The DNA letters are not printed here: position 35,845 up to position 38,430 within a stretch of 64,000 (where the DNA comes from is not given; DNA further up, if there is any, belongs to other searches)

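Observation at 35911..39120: Sensor kinase whose ~690-aa periplasmic region is a tandem array of five helical E-K-N-F-L-L-R modules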

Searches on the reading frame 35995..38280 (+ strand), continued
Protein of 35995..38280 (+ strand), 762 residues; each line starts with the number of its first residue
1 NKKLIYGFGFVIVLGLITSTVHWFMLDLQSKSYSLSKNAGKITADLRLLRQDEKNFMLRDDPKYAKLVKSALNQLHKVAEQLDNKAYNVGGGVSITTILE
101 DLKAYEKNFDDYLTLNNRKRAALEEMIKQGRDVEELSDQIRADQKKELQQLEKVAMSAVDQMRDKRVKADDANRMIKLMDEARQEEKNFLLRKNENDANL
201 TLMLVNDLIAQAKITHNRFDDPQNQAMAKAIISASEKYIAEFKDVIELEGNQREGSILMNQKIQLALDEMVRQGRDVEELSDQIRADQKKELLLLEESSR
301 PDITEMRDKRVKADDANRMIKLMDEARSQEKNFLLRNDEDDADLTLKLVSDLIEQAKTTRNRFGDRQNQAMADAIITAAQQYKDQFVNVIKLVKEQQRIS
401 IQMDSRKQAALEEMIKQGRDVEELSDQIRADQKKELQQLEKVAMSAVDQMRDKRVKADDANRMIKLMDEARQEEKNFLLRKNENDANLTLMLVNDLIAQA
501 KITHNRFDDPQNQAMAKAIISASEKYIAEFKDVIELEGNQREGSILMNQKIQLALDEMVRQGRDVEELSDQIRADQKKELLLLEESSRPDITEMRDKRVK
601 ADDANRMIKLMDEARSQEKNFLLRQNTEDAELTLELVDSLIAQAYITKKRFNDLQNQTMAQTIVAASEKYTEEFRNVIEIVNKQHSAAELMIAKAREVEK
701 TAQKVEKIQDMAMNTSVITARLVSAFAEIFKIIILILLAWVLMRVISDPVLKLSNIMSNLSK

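Call 35: search_protein_families(library=pfam, proteins=[P0003, P0004, P0019, P0024, P0039, P0031, P0018], max_evalue=0.01)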
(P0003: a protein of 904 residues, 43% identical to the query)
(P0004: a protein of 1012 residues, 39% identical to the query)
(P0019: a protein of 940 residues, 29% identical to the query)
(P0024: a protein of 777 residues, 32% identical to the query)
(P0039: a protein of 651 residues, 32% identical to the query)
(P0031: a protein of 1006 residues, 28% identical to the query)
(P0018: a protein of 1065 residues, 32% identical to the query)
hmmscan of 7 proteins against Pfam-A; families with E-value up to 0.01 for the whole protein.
P0003 (904 aa): 3 families
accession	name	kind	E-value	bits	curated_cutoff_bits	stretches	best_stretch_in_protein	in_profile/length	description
PF02518.31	HATPase_c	-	4.6e-19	69.3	26.4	1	786-895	4-110/111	Histidine kinase-, DNA gyrase B-, and HSP90-like ATPase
PF00672.30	HAMP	-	1.5e-06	28.8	25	1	589-631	2-44/53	HAMP domain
PF16591.11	HBM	-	0.0087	16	29.8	0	50-145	17-231/254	Helical bimodular sensor domain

P0004 (1012 aa): 5 families
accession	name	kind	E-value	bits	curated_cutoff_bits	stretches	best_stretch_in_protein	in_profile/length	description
PF02518.31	HATPase_c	-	2e-26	93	26.4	1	896-1004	4-110/111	Histidine kinase-, DNA gyrase B-, and HSP90-like ATPase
PF00672.30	HAMP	-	8.2e-06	26.5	25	1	698-741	1-44/53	HAMP domain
PF13581.12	HATPase_c_2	-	0.00012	22.5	27.4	1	900-977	34-109/127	Histidine kinase-like ATPase domain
PF00512.31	HisKA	-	0.0017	18.8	26.9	0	768-793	2-27/66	His Kinase A (phospho-acceptor) domain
PF14501.12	HATPase_c_5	-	0.0047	17.3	22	1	897-986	5-87/102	GHKL domain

P0019 (940 aa): 4 families
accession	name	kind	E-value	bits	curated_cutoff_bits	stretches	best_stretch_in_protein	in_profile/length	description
PF00015.26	MCPsignal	-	6.2e-46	156.8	34.6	1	675-829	4-172/172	Methyl-accepting chemotaxis protein (MCP) signalling domain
PF16591.11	HBM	-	2.4e-09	37.4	29.8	2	458-560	13-115/254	Helical bimodular sensor domain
PF06103.16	DUF948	-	0.0013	19.3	37.2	1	580-660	3-83/89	Bacterial protein of unknown function (DUF948)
PF18497.6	RNase_3_N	-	0.0064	16.9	26.8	0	174-225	18-68/95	Ribonuclease III N-terminal domain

P0024 (777 aa): 2 families
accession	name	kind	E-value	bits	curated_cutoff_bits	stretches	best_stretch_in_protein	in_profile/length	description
PF00015.26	MCPsignal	-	4.8e-45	153.9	34.6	1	517-671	4-172/172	Methyl-accepting chemotaxis protein (MCP) signalling domain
PF16591.11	HBM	-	1.7e-12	47.8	29.8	2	31-280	2-244/254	Helical bimodular sensor domain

P0039 (651 aa): 4 families
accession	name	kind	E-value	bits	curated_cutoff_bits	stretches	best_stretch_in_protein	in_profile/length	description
PF00015.26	MCPsignal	-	2.5e-45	154.9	34.6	1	392-545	5-172/172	Methyl-accepting chemotaxis protein (MCP) signalling domain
PF16591.11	HBM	-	6.4e-15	55.7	29.8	2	31-149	2-120/254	Helical bimodular sensor domain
PF12729.13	4HB_MCP_1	-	1.3e-05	25.2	27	1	4-169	1-173/181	Four helix bundle sensory module for signal transduction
PF05227.19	CHASE3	-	0.00013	22.3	28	0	194-273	31-111/138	CHASE3 domain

P0031 (1006 aa): 9 families
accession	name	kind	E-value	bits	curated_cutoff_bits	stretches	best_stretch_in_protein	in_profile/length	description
PF08448.16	PAS_4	-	6.3e-12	46.1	23.1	1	677-784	2-109/110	PAS fold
PF13426.13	PAS_9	-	9.4e-12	45.6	27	1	681-782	2-103/103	PAS domain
PF00989.32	PAS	-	1.7e-09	38.1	22.6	1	676-780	7-113/113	PAS fold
PF16591.11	HBM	-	1.8e-09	37.9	29.8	2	296-549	4-248/254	Helical bimodular sensor domain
PF00672.30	HAMP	-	2.9e-09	37.5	25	1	576-621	1-46/53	HAMP domain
PF00015.26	MCPsignal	-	9.1e-09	35.8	34.6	1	952-1006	4-58/172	Methyl-accepting chemotaxis protein (MCP) signalling domain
PF13596.12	PAS_10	-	0.00051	21.1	22.1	1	677-781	6-106/106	PAS domain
PF04108.17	ATG17_like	-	0.0007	19.6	43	1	793-976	103-277/355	Autophagy protein ATG17-like domain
PF07889.17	DUF1664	-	0.0036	17.8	34.6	1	870-951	42-123/124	Protein of unknown function (DUF1664)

P0018 (1065 aa): 10 families
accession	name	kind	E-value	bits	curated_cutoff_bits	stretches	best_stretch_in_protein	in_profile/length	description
PF02518.31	HATPase_c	-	9.5e-33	113.4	26.4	1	851-966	1-110/111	Histidine kinase-, DNA gyrase B-, and HSP90-like ATPase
PF00512.31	HisKA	-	1.4e-23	83.1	26.9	1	739-804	1-66/66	His Kinase A (phospho-acceptor) domain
PF16591.11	HBM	-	5.9e-20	72.2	29.8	3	428-535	7-113/254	Helical bimodular sensor domain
PF08447.18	PAS_3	-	1.5e-13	51.2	25.6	1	626-711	3-87/89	PAS fold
PF00072.30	Response_reg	-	1.2e-12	48.4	30.2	1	988-1058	2-68/111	Response regulator receiver domain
PF19043.5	CBP66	-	0.00053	19.7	27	0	480-533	322-375/403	Nuclear cap binding complex subunit CBP66 C-terminal region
PF00989.32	PAS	-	0.0009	19.7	22.6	1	600-703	1-100/113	PAS fold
PF13426.13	PAS_9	-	0.0015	19.2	27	0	626-718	15-103/103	PAS domain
PF08448.16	PAS_4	-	0.0033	18.1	23.1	0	606-720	1-109/110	PAS fold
PF13589.12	HATPase_c_3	-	0.0082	16.6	25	0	889-936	31-80/137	Histidine kinase-, DNA gyrase B-, and HSP90-like ATPase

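Call 36: predict_structure(alignment_id=A1)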
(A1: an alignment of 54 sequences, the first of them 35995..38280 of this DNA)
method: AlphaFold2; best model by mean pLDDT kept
length: 762 residues; sequences in the alignment: 54
mean_pLDDT: 81.0   pTM: 0.56
mean pLDDT of the five models: 81.0, 79.3, 76.9, 76.8, 76.0
residues with pLDDT >= 90: 449; 70-90: 97; 50-70: 91; < 50: 125
segments of 3 or more residues with pLDDT < 50: 581-604, 624-629, 647-667, 672-674, 676-678, 680-688, 699-722, 740-762
pLDDT, mean of each block of 10 residues (from residue 1): 65 77 75 78 86 89 93 90 75 75 88 92 97 98 97 96 97 98 98 97 98 97 98 98 97 95 96 97 97 93 93 97 97 96 98 98 95 98 97 95 96 98 98 97 96 97 98 96 97 98 97 98 98 94 84 74 63 58 39 42 53 57 47 54 48 37 43 48 47 50 42 44 52 56 43 38 33
secondary structure, 60 per line:
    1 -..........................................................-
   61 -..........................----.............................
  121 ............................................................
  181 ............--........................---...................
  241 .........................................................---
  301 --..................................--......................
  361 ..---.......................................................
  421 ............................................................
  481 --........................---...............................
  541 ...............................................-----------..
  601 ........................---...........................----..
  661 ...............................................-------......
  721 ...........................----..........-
elements in order (helices of 4 or more, strands of 3 or more residues): H2-59 H62-87 H92-192 H195-218 H222-297 H303-336 H339-362 H366-480 H483-506 H510-587 H599-624 H628-654 H659-707 H715-747 H752-761

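Call 42: fold_search(model_id=the predicted structure, library=pdb)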
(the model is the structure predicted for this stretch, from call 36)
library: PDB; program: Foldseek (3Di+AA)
matches with E <= 10: 462; with E <= 0.001: 5
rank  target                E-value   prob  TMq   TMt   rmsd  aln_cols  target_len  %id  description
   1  2yfb_B                1.0e-04  1.00  0.20  0.49   8.2       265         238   13  X-ray structure of McpS ligand binding domain in complex with succinate (released 2012-04-18)
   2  2yfa_B                2.5e-04  1.00  0.20  0.51   8.0       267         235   13  X-ray structure of McpS ligand binding domain in complex with malate (released 2012-04-18)
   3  2yfb_A                5.6e-04  1.00  0.20  0.50   8.2       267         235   13  X-ray structure of McpS ligand binding domain in complex with succinate (released 2012-04-18)
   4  2yfa_A                5.9e-04  1.00  0.19  0.48   8.7       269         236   13  X-ray structure of McpS ligand binding domain in complex with malate (released 2012-04-18)
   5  6yvu_A                6.4e-04  0.93  0.14  0.10  73.5       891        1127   13  Condensin complex from S.cerevisiae ATP-free apo non-engaged state (released 2020-07-15)
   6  7qcd_A                1.8e-03  0.72  0.11  0.09  67.7       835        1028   12  CryoEM structure of the Smc5/6-holocomplex (composite structure) (released 2022-09-21)
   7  8f7n                  3.2e-03  1.00  0.16  0.32  53.7       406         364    8  Crystal structure of chemoreceptor McpZ ligand sensing domain (released 2023-07-05)
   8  9gm7_A                6.5e-03  0.51  0.12  0.07  83.1       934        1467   11  MukBEF in a nucleotide-bound state with open neck gate (monomer) (released 2025-03-26)
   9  6h2x                  1.1e-02  0.89  0.12  0.22  33.1       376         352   15  MukB coiled-coil elbow from E. coli (released 2019-03-06)
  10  8w20_A                1.1e-02  0.82  0.15  0.15  76.5       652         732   13  Umb1 umbrella toxin particle (released 2024-04-17)
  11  7k58_B                1.3e-02  0.84  0.14  0.04  23.2       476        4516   13  Structure of outer-arm dyneins bound to microtubule with microtubule binding state 1(MTBS-1) (released 2021-09-29)
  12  9e5c_6e               1.3e-02  1.00  0.22  0.06  19.1       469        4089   14  Cryo-EM structure of 96 nm repeat of microtubule doublet from T. brucei flagellum (released 2025-03-12)
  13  9e5c_6c               1.6e-02  0.99  0.20  0.06  19.1       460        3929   12  Cryo-EM structure of 96 nm repeat of microtubule doublet from T. brucei flagellum (released 2025-03-12)
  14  7qcd_B                1.6e-02  0.28  0.10  0.08  60.0       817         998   11  CryoEM structure of the Smc5/6-holocomplex (composite structure) (released 2022-09-21)
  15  9e5c_6a               1.7e-02  0.85  0.14  0.04  25.5       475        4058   12  Cryo-EM structure of 96 nm repeat of microtubule doublet from T. brucei flagellum (released 2025-03-12)
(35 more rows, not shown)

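Call 66: predict_structure(alignment_id=A3)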
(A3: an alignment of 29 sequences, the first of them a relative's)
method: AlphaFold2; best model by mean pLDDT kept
length: 768 residues; sequences in the alignment: 29
mean_pLDDT: 71.1   pTM: 0.51
mean pLDDT of the five models: 71.1, 70.7, 68.8, 68.2, 68.0
residues with pLDDT >= 90: 356; 70-90: 93; 50-70: 44; < 50: 275
segments of 3 or more residues with pLDDT < 50: 1-5, 471-474, 476-523, 525-537, 542-544, 553-555, 575-577, 579-585, 597-768
pLDDT, mean of each block of 10 residues (from residue 1): 51 71 78 79 83 92 95 94 95 91 88 96 96 97 98 97 95 93 95 96 93 96 96 93 97 94 82 91 95 95 94 95 96 98 96 98 98 95 98 98 97 96 92 84 77 74 67 44 30 36 38 42 46 47 49 49 53 49 49 49 43 33 39 39 42 41 40 37 41 38 34 34 30 39 30 27 31
secondary structure, 60 per line:
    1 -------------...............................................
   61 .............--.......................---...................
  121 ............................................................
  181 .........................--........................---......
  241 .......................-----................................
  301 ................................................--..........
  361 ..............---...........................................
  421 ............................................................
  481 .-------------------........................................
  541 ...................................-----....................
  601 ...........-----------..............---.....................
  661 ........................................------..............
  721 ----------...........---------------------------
elements in order (helices of 4 or more, strands of 3 or more residues): H14-73 H76-98 H102-205 H208-231 H235-263 H269-348 H351-374 H378-481 H501-575 H581-611 H623-636 H640-700 H707-720 H731-741

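Call 72: find_encoding_contigs(protein=P0002, flank=6000, max_places=2)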
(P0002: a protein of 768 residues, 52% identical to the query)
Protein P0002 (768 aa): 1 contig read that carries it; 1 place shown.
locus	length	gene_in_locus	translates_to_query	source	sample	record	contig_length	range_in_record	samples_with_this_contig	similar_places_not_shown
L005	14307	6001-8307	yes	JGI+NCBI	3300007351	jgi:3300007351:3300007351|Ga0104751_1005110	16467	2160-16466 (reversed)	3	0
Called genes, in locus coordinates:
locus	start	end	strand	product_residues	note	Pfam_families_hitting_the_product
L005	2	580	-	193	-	?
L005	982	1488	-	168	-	PF00565:SNase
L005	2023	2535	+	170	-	PF08291:Peptidase_M15_3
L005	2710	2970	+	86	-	-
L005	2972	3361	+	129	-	PF11351:GTA_holin_3TM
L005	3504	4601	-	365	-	PF08843:AbiEii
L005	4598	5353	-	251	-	PF20217:DUF6577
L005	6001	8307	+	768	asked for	PF00512:HisKA, PF02518:HATPase_c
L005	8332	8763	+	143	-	PF00072:Response_reg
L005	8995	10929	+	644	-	PF00072:Response_reg, PF08447:PAS_3, PF13426:PAS_9 (faint), PF00989:PAS (weak), PF08448:PAS_4, PF00512:HisKA, PF02518:HATPase_c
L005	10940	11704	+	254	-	PF00072:Response_reg, PF04397:LytTR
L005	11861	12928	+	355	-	PF00072:Response_reg, PF00512:HisKA, PF02518:HATPase_c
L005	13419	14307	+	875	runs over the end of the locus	PF16591:HBM (weak), PF00672:HAMP, PF00989:PAS, PF13426:PAS_9, PF08447:PAS_3 (weak), PF00512:HisKA, PF02518:HATPase_c, PF00072:Response_reg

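Call 73: find_encoding_contigs(protein=P0005, flank=6000, max_places=2)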
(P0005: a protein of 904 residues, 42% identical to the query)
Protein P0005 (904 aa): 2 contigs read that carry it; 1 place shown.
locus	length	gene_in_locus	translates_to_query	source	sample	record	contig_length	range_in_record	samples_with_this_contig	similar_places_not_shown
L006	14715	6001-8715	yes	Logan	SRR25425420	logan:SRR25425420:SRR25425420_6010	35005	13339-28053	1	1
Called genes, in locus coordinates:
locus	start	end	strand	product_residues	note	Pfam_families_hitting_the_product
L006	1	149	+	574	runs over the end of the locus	PF06808:DctM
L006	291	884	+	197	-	PF00440:TetR_N, PF17935:TetR_C_27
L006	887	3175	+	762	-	PF03176:MMPL, PF00873:ACR_tran (faint), PF02460:Patched, PF12349:Sterol-sensing (weak), PF03176:MMPL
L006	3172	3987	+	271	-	PF17131:TP_0789-like, PF07044:DUF1329 (weak)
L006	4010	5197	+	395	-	-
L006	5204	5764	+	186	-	-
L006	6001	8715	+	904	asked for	PF00672:HAMP (weak), PF02518:HATPase_c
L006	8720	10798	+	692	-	PF00072:Response_reg, PF00989:PAS, PF08448:PAS_4, PF13188:PAS_8 (faint), PF13426:PAS_9, PF00512:HisKA, PF02518:HATPase_c, PF00072:Response_reg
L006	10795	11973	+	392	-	PF00072:Response_reg, PF00563:EAL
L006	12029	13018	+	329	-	-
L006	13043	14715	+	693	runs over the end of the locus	PF00672:HAMP, PF00015:MCPsignal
